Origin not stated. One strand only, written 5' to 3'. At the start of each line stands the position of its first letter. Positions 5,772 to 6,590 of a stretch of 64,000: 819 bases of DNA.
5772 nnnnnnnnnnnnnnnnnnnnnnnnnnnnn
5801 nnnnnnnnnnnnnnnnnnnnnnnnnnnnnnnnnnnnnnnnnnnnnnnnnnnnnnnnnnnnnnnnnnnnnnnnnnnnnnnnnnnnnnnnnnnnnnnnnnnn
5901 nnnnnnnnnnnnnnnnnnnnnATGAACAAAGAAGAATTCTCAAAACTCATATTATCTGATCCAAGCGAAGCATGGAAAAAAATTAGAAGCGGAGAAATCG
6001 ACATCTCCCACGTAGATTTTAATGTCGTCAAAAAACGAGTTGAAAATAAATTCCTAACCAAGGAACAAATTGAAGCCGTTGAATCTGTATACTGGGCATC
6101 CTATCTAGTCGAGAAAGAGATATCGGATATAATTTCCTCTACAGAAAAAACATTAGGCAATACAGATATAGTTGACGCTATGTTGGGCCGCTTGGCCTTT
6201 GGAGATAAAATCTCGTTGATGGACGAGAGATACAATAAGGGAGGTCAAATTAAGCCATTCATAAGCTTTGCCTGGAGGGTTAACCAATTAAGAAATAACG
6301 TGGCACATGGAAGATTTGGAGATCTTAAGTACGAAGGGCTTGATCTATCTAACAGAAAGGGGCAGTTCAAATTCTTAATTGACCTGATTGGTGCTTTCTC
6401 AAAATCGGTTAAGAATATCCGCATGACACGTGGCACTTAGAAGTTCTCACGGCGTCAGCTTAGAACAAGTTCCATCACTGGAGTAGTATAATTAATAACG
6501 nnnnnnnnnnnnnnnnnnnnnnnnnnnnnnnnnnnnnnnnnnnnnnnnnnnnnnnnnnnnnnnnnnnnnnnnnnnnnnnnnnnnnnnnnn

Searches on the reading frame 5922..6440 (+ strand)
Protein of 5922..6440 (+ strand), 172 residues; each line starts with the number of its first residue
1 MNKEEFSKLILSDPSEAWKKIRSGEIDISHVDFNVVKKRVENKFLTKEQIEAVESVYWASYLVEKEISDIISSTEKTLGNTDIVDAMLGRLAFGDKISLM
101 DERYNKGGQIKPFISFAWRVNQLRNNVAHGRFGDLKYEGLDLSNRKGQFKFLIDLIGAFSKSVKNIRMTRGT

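Call 4: search_protein_families(library=pfam, proteins=[window:5922-6440:+], max_evalue=1)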
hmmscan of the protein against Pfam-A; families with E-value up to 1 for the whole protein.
window:5922-6440:+ (172 aa): 2 families
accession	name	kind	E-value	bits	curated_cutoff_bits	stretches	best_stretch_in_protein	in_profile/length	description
PF03341.19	Pox_mRNA-cap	-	0.016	14.9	25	1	27-80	223-275/286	Poxvirus mRNA capping enzyme, small subunit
PF03272.18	Mucin_bdg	-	0.038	14.2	27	1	123-166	26-71/116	Putative mucin or carbohydrate-binding module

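Call 8: search_solved_structures(query=window:5922-6440:+, max_evalue=10)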
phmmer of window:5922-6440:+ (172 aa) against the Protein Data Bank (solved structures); distinct sequences matched with E-value up to 10: 9.
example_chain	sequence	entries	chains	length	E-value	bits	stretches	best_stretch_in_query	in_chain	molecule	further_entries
7ubo_A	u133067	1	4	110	0.12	15.5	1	30-72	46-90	Bromodomain testis-specific protein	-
9ycq_A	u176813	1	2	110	0.12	15.5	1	30-72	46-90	Bromodomain testis-specific protein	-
5vbq_A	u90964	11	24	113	0.12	15.4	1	30-72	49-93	Bromodomain testis-specific protein | Isoform 2 of Bromodomain testis-specific protein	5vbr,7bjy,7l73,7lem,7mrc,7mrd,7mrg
4kcx_A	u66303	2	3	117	0.13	15.3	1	30-72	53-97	Bromodomain testis-specific protein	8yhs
2rfj_A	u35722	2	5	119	0.13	15.3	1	30-72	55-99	Bromodomain testis-specific protein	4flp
2wp2_A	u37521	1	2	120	0.17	15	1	30-72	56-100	BROMODOMAIN TESTIS-SPECIFIC PROTEIN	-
9ygm_Lc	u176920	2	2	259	0.78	12.8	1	74-146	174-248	60S ribosomal protein uL30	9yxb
1nl5_A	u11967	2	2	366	0.87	12.6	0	130-156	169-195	Maltose-binding periplasmic protein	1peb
1n3w_A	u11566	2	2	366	0.89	12.6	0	130-156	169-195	Maltose-binding periplasmic protein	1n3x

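Call 9: search_protein_families(library=padloc, proteins=[window:5922-6440:+], max_evalue=1)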
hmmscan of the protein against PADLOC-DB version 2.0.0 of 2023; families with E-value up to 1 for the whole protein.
window:5922-6440:+ (172 aa): 1 family
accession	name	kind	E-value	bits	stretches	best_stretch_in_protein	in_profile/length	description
PDLC01828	CARF2--CARF_HEPN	-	0.0076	13.5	1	54-131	298-365/394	-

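Call 10: search_protein_families(library=ncbifam, proteins=[window:5922-6440:+], max_evalue=1)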
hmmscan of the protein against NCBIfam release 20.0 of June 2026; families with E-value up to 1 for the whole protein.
window:5922-6440:+ (172 aa): 1 family
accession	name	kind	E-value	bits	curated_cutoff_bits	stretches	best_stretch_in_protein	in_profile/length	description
NF003338.0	PRK04350.1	subfamily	0.16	10.3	434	1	33-99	93-160/502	thymidine phosphorylase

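Call 14: find_homologous_proteins(query=window:5922-6440:+, max_evalue=0.001)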
Query window:5922-6440:+ (172 aa): 8 proteins with E <= 0.001 among 136 candidates.
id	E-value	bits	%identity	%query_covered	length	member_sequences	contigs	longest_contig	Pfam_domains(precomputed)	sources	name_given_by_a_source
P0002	8.0e-107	372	100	100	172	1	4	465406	-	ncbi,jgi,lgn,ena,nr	ncbi:hypothetical protein M1413_02540 [Patescibacteria group bacterium]|nr:hypothetical protein [Pat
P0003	5.7e-85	301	81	97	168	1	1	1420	-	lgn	-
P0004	1.1e-83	297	80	97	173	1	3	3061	-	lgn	-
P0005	2.5e-75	270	71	97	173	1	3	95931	-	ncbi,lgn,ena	-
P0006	2.1e-70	254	71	95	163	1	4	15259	-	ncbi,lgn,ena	-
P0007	2.7e-70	253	69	97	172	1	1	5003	-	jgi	jgi:hypothetical protein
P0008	5.0e-65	236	66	97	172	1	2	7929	-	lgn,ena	-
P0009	4.5e-57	210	60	95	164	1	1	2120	-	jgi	jgi:hypothetical protein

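Call 16: find_encoding_contigs(protein=P0005, flank=6000, max_places=4)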
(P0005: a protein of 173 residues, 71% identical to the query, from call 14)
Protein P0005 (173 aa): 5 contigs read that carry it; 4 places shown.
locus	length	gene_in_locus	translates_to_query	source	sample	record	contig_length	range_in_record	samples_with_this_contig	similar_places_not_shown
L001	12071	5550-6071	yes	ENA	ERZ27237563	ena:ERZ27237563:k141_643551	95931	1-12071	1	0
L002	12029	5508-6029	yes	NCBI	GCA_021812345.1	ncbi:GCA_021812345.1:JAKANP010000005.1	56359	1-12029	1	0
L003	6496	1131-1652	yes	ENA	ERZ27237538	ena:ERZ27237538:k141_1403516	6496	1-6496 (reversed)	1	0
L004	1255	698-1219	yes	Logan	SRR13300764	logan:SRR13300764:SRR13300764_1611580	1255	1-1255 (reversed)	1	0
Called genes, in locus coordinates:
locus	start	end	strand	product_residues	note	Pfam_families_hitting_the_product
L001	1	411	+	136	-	?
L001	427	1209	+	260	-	PF01925:TauE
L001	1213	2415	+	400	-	PF02417:Chromate_transp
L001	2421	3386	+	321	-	PF03773:ArsP_1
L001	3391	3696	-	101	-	-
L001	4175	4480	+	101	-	-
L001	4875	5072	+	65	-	PF13560:HTH_31, PF12844:HTH_19, PF13443:HTH_26, PF01381:HTH_3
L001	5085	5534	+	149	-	-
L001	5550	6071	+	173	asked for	-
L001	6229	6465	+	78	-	PF01541:GIY-YIG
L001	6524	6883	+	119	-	PF13376:OmdA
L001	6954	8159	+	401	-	PF12832:MFS_1_like, PF07690:MFS_1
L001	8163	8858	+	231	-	PF20973:VUPS (weak), PF02592:Vut_1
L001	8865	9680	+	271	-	PF01734:Patatin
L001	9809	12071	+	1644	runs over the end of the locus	PF00404:Dockerin_1 (weak)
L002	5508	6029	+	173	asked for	-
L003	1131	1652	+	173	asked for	-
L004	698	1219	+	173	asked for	-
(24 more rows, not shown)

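Call 17: find_encoding_contigs(protein=P0006, flank=6000, max_places=4)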
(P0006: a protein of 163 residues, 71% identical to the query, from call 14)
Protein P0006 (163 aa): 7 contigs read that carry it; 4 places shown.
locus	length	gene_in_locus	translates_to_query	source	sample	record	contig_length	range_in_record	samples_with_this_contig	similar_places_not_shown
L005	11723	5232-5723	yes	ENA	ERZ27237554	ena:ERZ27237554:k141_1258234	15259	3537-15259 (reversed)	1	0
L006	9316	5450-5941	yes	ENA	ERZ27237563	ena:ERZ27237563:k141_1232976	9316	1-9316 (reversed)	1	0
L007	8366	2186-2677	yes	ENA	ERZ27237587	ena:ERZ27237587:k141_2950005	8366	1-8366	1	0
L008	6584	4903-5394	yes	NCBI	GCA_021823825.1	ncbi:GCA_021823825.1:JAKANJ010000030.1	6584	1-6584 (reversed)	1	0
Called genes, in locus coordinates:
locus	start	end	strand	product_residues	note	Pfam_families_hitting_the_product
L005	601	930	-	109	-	-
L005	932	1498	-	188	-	-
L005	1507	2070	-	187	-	PF05137:PilN (faint)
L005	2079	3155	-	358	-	PF11104:PilM_2, PF14450:FtsA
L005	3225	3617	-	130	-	PF01588:tRNA_bind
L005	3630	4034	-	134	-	PF03652:RuvX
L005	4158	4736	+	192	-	-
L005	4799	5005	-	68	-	-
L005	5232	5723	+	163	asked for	-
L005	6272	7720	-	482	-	PF01471:PG_binding_1, PF00704:Glyco_hydro_18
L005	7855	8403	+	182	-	PF04205:FMN_bind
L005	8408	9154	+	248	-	PF02424:ApbE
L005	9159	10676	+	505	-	PF03116:NQR2_RnfD_RnfE (weak), PF00175:NAD_binding_1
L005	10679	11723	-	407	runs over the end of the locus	PF12832:MFS_1_like (weak), PF00083:Sugar_tr (weak), PF07690:MFS_1, PF05977:MFS_3 (faint), PF07690:MFS_1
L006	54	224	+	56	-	-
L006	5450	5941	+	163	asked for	-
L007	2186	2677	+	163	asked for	-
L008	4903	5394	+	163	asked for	-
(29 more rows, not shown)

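Call 22: find_encoding_contigs(protein=P0002, flank=8000, max_places=6)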
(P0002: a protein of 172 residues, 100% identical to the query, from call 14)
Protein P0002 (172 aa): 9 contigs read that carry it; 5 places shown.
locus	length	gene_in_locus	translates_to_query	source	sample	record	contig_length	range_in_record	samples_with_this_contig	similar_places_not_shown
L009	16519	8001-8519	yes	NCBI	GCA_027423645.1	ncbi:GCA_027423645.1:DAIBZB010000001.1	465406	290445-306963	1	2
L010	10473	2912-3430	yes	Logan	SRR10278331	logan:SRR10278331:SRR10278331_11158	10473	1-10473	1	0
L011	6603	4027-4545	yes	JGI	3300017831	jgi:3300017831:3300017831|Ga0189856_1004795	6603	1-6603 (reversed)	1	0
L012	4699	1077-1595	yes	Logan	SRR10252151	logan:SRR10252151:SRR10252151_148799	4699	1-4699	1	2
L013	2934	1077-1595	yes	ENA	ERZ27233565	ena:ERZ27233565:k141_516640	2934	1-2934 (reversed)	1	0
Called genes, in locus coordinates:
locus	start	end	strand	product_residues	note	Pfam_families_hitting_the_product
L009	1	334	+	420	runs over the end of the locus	PF02403:Seryl_tRNA_N, PF00587:tRNA-synt_2b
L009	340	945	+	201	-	-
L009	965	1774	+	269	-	-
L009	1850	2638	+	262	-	-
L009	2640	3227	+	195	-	-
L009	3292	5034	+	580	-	-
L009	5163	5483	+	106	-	-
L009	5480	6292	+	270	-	PF02016:Peptidase_S66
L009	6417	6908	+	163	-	-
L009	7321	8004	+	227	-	-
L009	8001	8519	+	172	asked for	-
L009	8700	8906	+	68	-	-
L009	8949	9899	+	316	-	-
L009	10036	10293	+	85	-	-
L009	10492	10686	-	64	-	-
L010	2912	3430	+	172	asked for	-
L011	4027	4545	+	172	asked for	-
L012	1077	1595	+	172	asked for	-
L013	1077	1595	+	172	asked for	-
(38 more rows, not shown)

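Call 23: find_encoding_contigs(protein=P0008, flank=6000, max_places=3)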
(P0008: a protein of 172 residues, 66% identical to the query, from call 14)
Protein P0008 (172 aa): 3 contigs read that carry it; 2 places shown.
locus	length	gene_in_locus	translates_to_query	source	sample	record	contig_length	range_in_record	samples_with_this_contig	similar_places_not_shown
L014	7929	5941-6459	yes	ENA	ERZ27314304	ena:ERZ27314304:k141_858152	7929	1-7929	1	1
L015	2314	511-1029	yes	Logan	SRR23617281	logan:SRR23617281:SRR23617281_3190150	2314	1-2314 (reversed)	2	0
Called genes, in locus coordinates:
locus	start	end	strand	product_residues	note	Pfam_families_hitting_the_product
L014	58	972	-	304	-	PF19580:Exo_endo_phos_3 (weak)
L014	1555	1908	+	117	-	-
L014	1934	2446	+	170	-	-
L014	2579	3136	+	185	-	-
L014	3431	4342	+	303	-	-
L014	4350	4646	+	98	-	-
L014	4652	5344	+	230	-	PF01936:NYN (weak)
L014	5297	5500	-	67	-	-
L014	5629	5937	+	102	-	PF13240:Zn_Ribbon_1 (weak)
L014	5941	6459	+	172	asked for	-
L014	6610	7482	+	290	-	-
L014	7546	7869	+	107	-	PF13376:OmdA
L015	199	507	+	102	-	PF13240:Zn_Ribbon_1 (weak)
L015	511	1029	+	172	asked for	-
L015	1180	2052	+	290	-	-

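Call 24: find_encoding_contigs(protein=P0007, flank=6000, max_places=3)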
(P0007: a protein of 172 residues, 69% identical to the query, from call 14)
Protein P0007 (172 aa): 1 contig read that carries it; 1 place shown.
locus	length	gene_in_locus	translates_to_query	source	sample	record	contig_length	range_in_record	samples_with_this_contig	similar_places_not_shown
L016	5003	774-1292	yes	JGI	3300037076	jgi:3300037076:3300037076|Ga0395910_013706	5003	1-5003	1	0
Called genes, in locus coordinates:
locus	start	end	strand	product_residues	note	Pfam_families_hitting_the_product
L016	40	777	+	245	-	-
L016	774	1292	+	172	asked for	-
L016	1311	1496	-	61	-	-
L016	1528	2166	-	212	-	-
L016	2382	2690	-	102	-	-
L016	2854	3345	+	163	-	PF01272:GreA_GreB (weak)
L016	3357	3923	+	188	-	PF02223:Thymidylate_kin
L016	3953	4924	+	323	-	PF04055:Radical_SAM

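Call 32: search_protein_families(library=pfam, alignment_id=A2, max_evalue=1)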
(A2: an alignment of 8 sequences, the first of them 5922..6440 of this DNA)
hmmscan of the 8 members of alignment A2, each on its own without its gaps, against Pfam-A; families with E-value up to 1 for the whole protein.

A. member 1, window:5922-6440:+ (172 aa): 2 families
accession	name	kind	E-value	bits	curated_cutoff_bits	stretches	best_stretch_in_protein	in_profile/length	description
PF03341.19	Pox_mRNA-cap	-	0.016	14.9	25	1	27-80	223-275/286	Poxvirus mRNA capping enzyme, small subunit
PF03272.18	Mucin_bdg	-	0.038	14.2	27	1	123-166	26-71/116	Putative mucin or carbohydrate-binding module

B. families by the number of members that match (of 8 scanned): 10 families
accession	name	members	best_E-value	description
PF18739.6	HEPN_Apea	3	0.021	Apea-like HEPN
PF03272.18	Mucin_bdg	3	0.025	Putative mucin or carbohydrate-binding module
PF23117.1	DpnD_N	2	0.0098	DpnD N-terminal domain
PF18735.6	HEPN_RiboL-PSP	2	0.025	RiboL-PSP-HEPN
PF03341.19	Pox_mRNA-cap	1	0.016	Poxvirus mRNA capping enzyme, small subunit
PF14355.11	Abi_C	1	0.11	Abortive infection C-terminus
PF21476.4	PF0610-like_N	1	0.13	PF0610-like, N-terminal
PF22127.1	NtdA_N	1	0.15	NTD biosynthesis operon protein NtdA, N-terminal domain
PF20406.3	SAM_KSR1_N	1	0.16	Kinase suppressor RAS 1 N-terminal helical hairpin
PF03418.19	Peptidase_A25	1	0.16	Germination protease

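Call 34: search_solved_structures(query=A2, max_evalue=10)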
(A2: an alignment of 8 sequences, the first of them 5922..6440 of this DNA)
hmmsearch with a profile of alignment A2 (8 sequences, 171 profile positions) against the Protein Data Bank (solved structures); distinct sequences matched with E-value up to 10: 16.
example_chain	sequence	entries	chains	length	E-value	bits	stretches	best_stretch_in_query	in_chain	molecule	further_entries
7udl_A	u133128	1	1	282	0.086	15.8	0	3-36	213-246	Designed helical repeat protein (DHR) RPB_PLP1_R6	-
7udm_A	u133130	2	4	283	0.087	15.7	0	3-36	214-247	Designed helical repeat protein (DHR) RPB_PLP1_R6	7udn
1ku9_A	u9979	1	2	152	0.11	15.5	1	52-137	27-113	hypothetical protein MJ223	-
2qrx_A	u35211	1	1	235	0.3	14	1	44-138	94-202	GM27569p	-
2qva_A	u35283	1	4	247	0.34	13.8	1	44-138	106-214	GM27569p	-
8h9e_O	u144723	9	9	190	0.35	13.8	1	102-162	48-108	ATP synthase subunit O, mitochondrial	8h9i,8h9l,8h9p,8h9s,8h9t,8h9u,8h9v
2bo5_A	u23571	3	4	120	0.4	13.6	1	102-162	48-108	ATP SYNTHASE OLIGOMYCIN SENSITIVITY CONFERRAL PROTEIN | ATP synthase O subunit, mitochondrial | ATP SYNTHASE SUBUNIT O, MITOCHONDRIAL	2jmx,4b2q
2wp2_A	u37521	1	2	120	0.53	13.2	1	30-73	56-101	BROMODOMAIN TESTIS-SPECIFIC PROTEIN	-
6tt7_J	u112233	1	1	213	0.77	12.7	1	104-162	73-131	ATP synthase peripheral stalk subunit OSCP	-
7ubo_A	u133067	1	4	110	0.83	12.6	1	31-72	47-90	Bromodomain testis-specific protein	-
9ycq_A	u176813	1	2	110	0.83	12.6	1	31-72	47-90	Bromodomain testis-specific protein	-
5vbq_A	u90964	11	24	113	0.88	12.5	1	31-72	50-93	Bromodomain testis-specific protein | Isoform 2 of Bromodomain testis-specific protein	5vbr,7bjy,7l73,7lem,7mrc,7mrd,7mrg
2wss_S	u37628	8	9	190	0.92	12.4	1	104-162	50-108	ATP SYNTHASE SUBUNIT O, MITOCHONDRIAL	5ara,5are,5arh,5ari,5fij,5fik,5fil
6yy0_S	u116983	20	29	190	0.93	12.4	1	104-162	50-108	ATP synthase subunit O, mitochondrial | ATP synthase peripheral stalk subunit OSCP, mitochondrial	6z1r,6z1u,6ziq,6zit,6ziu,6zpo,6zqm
4kcx_A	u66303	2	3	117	0.93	12.4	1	31-72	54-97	Bromodomain testis-specific protein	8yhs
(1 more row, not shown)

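Call 47: predict_structure(alignment_id=A2)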
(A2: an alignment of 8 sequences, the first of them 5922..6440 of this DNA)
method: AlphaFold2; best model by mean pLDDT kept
length: 172 residues; sequences in the alignment: 8
mean_pLDDT: 86.2   pTM: 0.81
mean pLDDT of the five models: 86.2, 84.2, 80.7, 79.4, 63.9
residues with pLDDT >= 90: 68; 70-90: 89; 50-70: 14; < 50: 1
segments of 3 or more residues with pLDDT < 50: none
pLDDT, mean of each block of 10 residues (from residue 1): 82 89 84 66 77 89 92 86 84 94 88 96 92 90 89 92 82 50
secondary structure, 60 per line:
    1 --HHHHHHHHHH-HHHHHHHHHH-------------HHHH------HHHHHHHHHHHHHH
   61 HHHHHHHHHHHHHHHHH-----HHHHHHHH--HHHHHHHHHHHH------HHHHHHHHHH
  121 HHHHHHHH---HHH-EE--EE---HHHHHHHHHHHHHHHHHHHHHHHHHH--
elements in order: H3-12 H14-23 H37-40 H47-77 H83-90 H93-104 H111-128 H145-170

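Call 59: find_encoding_contigs(protein=P0004, flank=4000, max_places=3)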
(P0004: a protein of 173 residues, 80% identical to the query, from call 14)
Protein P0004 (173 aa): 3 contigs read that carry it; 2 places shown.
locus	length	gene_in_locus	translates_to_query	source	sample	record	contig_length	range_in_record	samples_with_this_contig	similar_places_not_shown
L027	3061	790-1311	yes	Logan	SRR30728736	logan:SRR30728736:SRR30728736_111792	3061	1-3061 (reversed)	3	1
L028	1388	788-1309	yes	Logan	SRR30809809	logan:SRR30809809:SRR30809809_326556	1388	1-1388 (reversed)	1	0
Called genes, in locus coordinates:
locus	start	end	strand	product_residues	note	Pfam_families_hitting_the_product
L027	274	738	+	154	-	-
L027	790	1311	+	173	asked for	-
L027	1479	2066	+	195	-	-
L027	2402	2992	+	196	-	PF18734:HEPN_AbiU2 (weak)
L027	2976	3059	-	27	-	?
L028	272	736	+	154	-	-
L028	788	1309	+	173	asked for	-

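Call 71: search_protein_families(library=phrogs, proteins=[window:5922-6440:+], max_evalue=0.1)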
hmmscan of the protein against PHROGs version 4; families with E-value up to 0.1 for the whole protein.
window:5922-6440:+ (172 aa): 1 family
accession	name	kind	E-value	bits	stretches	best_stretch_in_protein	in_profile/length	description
phrog_35282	-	unknown function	0.017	16.3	1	27-68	18-56/57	-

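Call 72: find_related_loci(query=A2, collection=viral_contigs, flank=5000)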
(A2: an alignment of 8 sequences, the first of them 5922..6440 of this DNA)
Query A2 (172 aa) in viral_contigs; peptide patterns used: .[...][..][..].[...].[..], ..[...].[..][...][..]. (x = any residue, [..] = any of these).
600 stretches matched a pattern, but none encodes a relative of the query by tblastn (E <= 1e-3).

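Call 79: search_protein_families(library=pfam, proteins=[L027:2402-2992:+], max_evalue=0.01)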
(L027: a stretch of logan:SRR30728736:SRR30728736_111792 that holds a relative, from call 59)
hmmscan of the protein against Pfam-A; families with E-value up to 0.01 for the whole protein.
L027:2402-2992:+ (196 aa): 1 family
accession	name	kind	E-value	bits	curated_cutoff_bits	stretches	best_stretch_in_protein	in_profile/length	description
PF18734.6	HEPN_AbiU2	-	9.2e-07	29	26.8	1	12-134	4-142/193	AbiU2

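Call 80: fold_search(model_id=the predicted structure, library=pdb)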
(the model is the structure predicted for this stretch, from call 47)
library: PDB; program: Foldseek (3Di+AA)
matches with E <= 10: 95; with E <= 0.001: 0
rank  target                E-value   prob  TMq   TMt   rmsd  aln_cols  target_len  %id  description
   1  8xdj_C                4.5e-01  0.69  0.35  0.42   9.4       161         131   10  Crystal structure of AMPylated HEPN toxin (released 2024-12-18)
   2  8xeh_B                7.4e-01  0.60  0.35  0.43   9.3       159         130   11  Crystal structure of HEPN-MNT complex (released 2024-12-18)
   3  3w8i_A                1.2e+00  0.09  0.20  0.19  13.6       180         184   13  Crystal structure of CCM3 in complex with the C-terminal regulatory domain of MST4 (released 2013-07-03)
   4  8odt_A                1.2e+00  0.08  0.20  0.16  26.8       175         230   14  Structure of TolQR complex from E.coli (released 2023-11-01)
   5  2e8v_A                1.3e+00  0.09  0.22  0.15  18.4       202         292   15  S. cerevisiae geranylgeranyl pyrophosphate synthase in complex with product GGPP (P21) (released 2007-06-12)
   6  6m6u_H                1.8e+00  0.15  0.26  0.33   9.1       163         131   15  Crystal structure the toxin-antitoxin MntA-HpeT mutant-D39ED41E (released 2020-09-30)
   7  9nox_A                2.1e+00  0.08  0.24  0.19  15.2       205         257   15  Transmembrane domains of the human TAS1R2 sweet receptor subunit in complex with miniGs/gust25 (released 2025-05-14)
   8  9avi_A                2.4e+00  0.05  0.20  0.17  26.7       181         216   14  TolQ inner membrane protein from Acinetobacter baumannii (released 2025-01-22)
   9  9kpz_E                2.4e+00  0.04  0.16  0.14  27.1       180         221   10  Structure of TolQRA complex at pH 5.4 from E.coli (released 2026-03-04)
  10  7ae9_D                2.5e+00  0.21  0.34  0.39  10.5       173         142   10  Crystal structure of mono-AMPylated HEPN(R46E) toxin in complex with MNT antitoxin (released 2020-12-30)
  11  9n0k_A                2.7e+00  0.09  0.24  0.30  16.1       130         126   14  Crystal structure of KABLE triple mutant (Ile12Phe, Lys14Pro, Leu20Trp) (released 2025-08-20)
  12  1otw_B                2.7e+00  0.05  0.19  0.15  15.1       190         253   15  Crystal structure of PqqC in complex with PQQ and a putative H2O2 (released 2004-05-11)
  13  1otw_A                2.8e+00  0.04  0.19  0.15  15.4       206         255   14  Crystal structure of PqqC in complex with PQQ and a putative H2O2 (released 2004-05-11)
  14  9ddn_C                3.3e+00  0.04  0.17  0.14  27.6       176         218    9  E. coli TolAQR conformation II (released 2025-07-09)
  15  9ddm_E                3.3e+00  0.04  0.18  0.16  27.4       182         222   13  E. coli TolAQR conformation I (released 2025-07-09)
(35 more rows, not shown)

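Call 96: search_protein_families(library=padloc, proteins=[L014:1934-2446:+, L014:2579-3136:+, L014:3431-4342:+, L014:4350-4646:+, L001:5085-5534:+, L016:40-777:+], max_evalue=0.01)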
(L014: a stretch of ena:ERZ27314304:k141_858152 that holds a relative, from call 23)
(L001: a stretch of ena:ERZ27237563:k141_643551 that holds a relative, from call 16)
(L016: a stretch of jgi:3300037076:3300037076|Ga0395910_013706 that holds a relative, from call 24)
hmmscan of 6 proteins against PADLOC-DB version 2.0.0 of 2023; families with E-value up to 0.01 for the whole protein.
L014:1934-2446:+ (170 aa): 1 family
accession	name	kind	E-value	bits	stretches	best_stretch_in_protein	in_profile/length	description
PDLC02695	Orf5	-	0.0027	14.1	1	64-129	413-476/601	Orf5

L014:2579-3136:+ (185 aa): 0 families

L014:3431-4342:+ (303 aa): 0 families

L014:4350-4646:+ (98 aa): 1 family
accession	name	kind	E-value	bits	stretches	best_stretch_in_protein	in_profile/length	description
PDLC04923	PDC-S14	-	0.0024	15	1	27-63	73-114/320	-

L001:5085-5534:+ (149 aa): 0 families

L016:40-777:+ (245 aa): 0 families

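Call 97: search_protein_families(library=pfam, proteins=[L014:1934-2446:+, L014:2579-3136:+, L014:3431-4342:+, L014:4350-4646:+, L014:1555-1908:+, L005:4158-4736:+, L001:6229-6465:+], max_evalue=0.01)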
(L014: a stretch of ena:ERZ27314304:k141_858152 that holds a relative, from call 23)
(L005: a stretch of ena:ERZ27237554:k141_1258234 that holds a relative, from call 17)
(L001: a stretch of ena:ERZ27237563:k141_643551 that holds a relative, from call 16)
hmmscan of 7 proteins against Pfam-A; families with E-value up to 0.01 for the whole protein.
L014:1934-2446:+ (170 aa): 0 families

L014:2579-3136:+ (185 aa): 0 families

L014:3431-4342:+ (303 aa): 0 families

L014:4350-4646:+ (98 aa): 1 family
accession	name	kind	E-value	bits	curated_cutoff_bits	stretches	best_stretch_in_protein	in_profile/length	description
PF01541.30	GIY-YIG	-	2.5e-05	24.9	22.6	1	25-93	2-74/78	GIY-YIG catalytic domain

L014:1555-1908:+ (117 aa): 0 families

L005:4158-4736:+ (192 aa): 0 families

L001:6229-6465:+ (78 aa): 1 family
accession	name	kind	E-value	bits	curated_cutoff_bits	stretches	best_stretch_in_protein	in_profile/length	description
PF01541.30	GIY-YIG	-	5.6e-14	52.6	22.6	1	1-68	1-72/78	GIY-YIG catalytic domain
